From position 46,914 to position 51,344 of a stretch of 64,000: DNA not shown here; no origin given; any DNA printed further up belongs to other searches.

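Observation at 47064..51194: Giant 1376-aa FliK hook-length ruler with ~1150 aa of S/P/T/A-rich low complexity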

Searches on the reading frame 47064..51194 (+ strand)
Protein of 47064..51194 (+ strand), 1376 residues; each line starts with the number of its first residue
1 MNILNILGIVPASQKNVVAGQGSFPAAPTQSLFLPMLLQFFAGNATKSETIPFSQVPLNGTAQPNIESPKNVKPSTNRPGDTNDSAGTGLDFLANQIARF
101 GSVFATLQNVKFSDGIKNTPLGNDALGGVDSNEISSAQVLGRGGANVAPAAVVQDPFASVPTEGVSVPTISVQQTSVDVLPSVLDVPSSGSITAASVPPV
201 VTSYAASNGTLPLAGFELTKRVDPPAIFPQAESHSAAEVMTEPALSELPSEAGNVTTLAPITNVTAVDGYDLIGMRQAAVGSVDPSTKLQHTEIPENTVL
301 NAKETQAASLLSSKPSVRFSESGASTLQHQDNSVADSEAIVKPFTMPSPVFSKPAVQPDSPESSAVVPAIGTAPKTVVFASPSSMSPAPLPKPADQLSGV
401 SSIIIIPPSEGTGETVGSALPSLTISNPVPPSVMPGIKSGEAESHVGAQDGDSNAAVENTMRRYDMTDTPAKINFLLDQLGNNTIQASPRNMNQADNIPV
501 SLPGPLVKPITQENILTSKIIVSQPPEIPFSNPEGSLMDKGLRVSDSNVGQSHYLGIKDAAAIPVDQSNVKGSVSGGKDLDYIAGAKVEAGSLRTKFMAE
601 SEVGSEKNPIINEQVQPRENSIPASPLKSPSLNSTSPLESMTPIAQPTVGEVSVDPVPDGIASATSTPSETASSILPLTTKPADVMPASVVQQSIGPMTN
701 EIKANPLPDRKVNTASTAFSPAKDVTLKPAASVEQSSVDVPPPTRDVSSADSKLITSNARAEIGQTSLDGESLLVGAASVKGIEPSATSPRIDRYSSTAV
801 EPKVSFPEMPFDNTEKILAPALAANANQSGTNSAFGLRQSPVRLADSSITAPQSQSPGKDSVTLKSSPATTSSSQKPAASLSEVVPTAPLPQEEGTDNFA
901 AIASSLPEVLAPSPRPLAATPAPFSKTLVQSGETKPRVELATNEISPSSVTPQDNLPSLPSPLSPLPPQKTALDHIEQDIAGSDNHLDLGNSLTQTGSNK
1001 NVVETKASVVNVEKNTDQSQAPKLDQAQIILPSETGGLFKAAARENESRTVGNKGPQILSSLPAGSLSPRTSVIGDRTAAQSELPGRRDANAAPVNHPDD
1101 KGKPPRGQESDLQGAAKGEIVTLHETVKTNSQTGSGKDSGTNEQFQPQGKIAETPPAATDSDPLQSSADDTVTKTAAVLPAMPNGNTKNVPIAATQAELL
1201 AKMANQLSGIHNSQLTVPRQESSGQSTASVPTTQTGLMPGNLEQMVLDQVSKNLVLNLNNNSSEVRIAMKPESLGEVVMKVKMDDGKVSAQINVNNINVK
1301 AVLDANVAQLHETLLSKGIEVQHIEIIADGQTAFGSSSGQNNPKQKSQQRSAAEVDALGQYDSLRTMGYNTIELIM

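Call 4: search_protein_families(library=pfam, proteins=[window:47064-51194:+], max_evalue=0.01)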
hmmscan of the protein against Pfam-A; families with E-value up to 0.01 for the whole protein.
window:47064-51194:+ (1376 aa): 1 family
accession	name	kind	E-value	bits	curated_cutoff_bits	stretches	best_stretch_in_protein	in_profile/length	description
PF02120.21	Flg_hook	-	1.2e-14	54.3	29.8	1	1256-1330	6-80/85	Flagellar hook-length control protein FliK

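Call 7: find_homologous_proteins(query=window:47064-51194:+, max_evalue=0.001)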
Query window:47064-51194:+ (1376 aa): 3 proteins with E <= 0.001 among 8000 candidates.
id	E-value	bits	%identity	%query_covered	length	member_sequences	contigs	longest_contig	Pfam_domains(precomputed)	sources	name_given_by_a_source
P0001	0.0e+0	2901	100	100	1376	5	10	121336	PF02120.22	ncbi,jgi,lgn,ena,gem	-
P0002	4.5e-272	924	44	100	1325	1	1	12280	PF02120.22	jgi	jgi:flagellar hook-length control protein FliK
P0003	4.4e-63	232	34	41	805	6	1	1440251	-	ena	-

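Call 8: list_cluster_members(proteins=[P0001, P0002, P0003])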
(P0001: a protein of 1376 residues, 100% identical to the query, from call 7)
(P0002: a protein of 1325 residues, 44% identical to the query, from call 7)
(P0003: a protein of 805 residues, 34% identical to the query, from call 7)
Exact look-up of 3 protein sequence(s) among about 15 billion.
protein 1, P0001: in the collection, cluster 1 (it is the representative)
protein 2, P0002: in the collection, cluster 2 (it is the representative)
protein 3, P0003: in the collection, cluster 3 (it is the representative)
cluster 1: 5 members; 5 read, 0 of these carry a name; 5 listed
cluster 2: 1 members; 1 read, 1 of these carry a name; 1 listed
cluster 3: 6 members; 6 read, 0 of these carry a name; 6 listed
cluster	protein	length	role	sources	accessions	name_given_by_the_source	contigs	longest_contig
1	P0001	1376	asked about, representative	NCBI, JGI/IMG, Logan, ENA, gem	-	-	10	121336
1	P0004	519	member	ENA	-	-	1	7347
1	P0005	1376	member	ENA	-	-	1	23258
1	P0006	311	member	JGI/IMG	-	-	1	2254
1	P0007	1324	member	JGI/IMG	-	-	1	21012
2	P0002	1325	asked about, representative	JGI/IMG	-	flagellar hook-length control protein FliK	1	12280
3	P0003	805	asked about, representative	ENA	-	-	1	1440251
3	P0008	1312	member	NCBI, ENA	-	-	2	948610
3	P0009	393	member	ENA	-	-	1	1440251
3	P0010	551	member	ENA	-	-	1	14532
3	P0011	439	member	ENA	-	-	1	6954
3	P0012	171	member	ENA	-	-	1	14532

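Call 9: find_encoding_contigs(protein=P0002, flank=10000, max_places=3)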
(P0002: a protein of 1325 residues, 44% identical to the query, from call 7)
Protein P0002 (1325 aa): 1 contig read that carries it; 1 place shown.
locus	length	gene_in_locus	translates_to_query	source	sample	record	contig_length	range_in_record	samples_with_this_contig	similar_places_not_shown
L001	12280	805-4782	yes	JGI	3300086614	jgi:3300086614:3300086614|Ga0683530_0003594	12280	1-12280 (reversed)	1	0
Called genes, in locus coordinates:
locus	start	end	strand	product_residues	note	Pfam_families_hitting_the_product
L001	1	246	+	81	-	?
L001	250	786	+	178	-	-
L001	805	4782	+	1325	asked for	PF02120:Flg_hook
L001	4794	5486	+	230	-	PF03963:FlgD, PF13861:FLgD_tudor, PF13860:FlgD_ig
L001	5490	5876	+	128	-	PF12611:Flagellar_put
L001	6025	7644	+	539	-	PF00460:Flg_bb_rod, PF22692:LlgE_F_G_D1, PF07559:FlgE_D2, PF06429:Flg_bbr_C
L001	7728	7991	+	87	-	PF06289:FlbD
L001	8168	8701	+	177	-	PF03748:FliL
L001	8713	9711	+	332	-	PF02154:FliM, PF01052:FliMN_C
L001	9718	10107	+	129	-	PF28396:SepQ_C (weak), PF01052:FliMN_C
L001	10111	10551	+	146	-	PF04347:FliO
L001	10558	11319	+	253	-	PF00813:FliP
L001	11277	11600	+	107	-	PF01313:Bac_export_3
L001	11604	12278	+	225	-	?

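Call 10: find_encoding_contigs(protein=P0003, flank=10000, max_places=3)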
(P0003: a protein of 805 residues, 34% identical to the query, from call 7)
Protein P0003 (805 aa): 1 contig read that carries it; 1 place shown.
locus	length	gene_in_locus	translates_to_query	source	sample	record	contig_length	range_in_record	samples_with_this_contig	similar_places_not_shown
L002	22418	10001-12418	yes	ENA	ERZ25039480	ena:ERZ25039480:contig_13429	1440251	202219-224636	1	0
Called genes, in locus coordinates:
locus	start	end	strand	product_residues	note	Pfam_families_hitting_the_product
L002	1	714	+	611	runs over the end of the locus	PF01627:Hpt, PF02895:H-kinase_dim, PF02518:HATPase_c, PF01584:CheW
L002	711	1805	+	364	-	PF00072:Response_reg, PF01339:CheB_methylest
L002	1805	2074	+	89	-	-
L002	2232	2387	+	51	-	-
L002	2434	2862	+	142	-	PF00460:Flg_bb_rod (weak)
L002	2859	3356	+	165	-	PF00460:Flg_bb_rod (faint), PF06429:Flg_bbr_C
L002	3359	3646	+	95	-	-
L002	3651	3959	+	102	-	PF02049:FliE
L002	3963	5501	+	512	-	PF01514:YscJ_FliF, PF08345:YscJ_FliF_C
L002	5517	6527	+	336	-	PF14842:FliG_N, PF14841:FliG_M, PF14842:FliG_N, PF01706:FliG_C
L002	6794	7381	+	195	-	PF02108:FliH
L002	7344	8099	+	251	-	PF02874:ATP-synt_ab_N, PF00006:ATP-synt_ab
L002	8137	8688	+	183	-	PF00006:ATP-synt_ab, PF18269:T3SS_ATPase_C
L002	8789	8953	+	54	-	-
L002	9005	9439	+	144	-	PF02050:FliJ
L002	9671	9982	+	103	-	PF03448:MgtE_N (weak)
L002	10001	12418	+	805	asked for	-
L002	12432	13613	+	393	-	-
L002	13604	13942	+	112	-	PF02120:Flg_hook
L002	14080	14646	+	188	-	PF03963:FlgD, PF13861:FLgD_tudor, PF13860:FlgD_ig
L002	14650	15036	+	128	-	PF12611:Flagellar_put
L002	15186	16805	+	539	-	PF00460:Flg_bb_rod, PF22692:LlgE_F_G_D1, PF07559:FlgE_D2, PF06429:Flg_bbr_C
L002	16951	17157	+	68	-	PF06289:FlbD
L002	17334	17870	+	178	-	PF03748:FliL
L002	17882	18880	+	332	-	PF02154:FliM, PF01052:FliMN_C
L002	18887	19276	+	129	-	PF28396:SepQ_C (weak), PF01052:FliMN_C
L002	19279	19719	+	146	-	PF04347:FliO (weak)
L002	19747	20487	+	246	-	PF00813:FliP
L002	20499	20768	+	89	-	PF01313:Bac_export_3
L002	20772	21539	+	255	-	PF01311:Bac_export_1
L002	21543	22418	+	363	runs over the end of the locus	PF01312:Bac_export_2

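Call 15: find_encoding_contigs(protein=P0001, flank=2000, max_places=10)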
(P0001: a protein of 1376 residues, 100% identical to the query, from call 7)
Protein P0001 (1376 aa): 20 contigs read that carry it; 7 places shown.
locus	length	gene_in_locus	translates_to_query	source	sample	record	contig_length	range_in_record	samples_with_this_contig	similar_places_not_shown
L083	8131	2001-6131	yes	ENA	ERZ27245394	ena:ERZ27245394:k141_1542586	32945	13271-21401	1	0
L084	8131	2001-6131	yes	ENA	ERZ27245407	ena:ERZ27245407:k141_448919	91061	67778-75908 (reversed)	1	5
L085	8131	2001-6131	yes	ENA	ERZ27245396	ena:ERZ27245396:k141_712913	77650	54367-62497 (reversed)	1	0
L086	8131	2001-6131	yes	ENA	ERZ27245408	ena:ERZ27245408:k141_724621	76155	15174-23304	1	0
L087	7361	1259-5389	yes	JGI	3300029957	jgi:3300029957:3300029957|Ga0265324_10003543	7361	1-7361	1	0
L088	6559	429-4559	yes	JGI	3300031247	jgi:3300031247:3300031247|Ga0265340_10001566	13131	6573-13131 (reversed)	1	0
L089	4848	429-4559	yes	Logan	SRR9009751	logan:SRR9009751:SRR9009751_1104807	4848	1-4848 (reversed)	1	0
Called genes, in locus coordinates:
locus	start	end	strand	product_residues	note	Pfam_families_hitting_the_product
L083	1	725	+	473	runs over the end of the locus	PF02874:ATP-synt_ab_N, PF00006:ATP-synt_ab, PF18269:T3SS_ATPase_C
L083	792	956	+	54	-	-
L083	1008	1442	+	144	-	PF02050:FliJ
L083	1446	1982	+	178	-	PF03448:MgtE_N (faint)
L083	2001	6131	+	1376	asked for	PF02120:Flg_hook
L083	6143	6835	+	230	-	PF03963:FlgD, PF13861:FLgD_tudor, PF13860:FlgD_ig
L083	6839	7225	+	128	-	PF12611:Flagellar_put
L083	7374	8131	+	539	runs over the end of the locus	PF00460:Flg_bb_rod, PF22692:LlgE_F_G_D1, PF07559:FlgE_D2, PF06429:Flg_bbr_C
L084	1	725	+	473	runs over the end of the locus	PF02874:ATP-synt_ab_N, PF00006:ATP-synt_ab, PF18269:T3SS_ATPase_C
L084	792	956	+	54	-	-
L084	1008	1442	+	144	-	PF02050:FliJ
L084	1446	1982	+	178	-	PF03448:MgtE_N (faint)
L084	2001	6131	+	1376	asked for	PF02120:Flg_hook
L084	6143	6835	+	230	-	PF03963:FlgD, PF13861:FLgD_tudor, PF13860:FlgD_ig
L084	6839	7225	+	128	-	PF12611:Flagellar_put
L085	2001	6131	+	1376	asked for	PF02120:Flg_hook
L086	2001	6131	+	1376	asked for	PF02120:Flg_hook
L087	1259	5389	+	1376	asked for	PF02120:Flg_hook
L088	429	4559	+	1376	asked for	PF02120:Flg_hook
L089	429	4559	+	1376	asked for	PF02120:Flg_hook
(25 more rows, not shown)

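Call 41: search_solved_structures(query=window:47064-51191:+, max_evalue=0.01, show_alignments=1)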
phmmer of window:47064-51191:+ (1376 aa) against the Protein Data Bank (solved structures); distinct sequences matched with E-value up to 0.01: 1.
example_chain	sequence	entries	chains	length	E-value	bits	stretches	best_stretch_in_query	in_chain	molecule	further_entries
2rrl_A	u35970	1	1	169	0.0018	19.6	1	1250-1340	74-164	Flagellar hook-length control protein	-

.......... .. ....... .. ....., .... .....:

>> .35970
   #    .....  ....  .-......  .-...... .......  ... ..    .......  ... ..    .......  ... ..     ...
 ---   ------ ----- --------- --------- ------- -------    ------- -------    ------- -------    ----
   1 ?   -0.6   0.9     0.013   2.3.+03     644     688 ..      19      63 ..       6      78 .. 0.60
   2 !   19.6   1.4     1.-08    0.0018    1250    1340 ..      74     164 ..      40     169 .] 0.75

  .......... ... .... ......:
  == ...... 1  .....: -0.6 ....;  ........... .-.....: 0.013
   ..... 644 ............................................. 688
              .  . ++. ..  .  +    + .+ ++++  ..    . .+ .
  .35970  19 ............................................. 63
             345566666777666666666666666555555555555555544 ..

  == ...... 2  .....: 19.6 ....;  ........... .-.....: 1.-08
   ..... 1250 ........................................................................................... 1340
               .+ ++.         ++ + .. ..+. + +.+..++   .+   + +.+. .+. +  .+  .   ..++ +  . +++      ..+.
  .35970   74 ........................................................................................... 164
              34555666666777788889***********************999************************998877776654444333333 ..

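Call 42: search_protein_families(library=ncbifam, proteins=[window:47064-51191:+], max_evalue=0.01)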
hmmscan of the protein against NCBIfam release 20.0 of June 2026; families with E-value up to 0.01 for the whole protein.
window:47064-51191:+ (1376 aa): 0 families
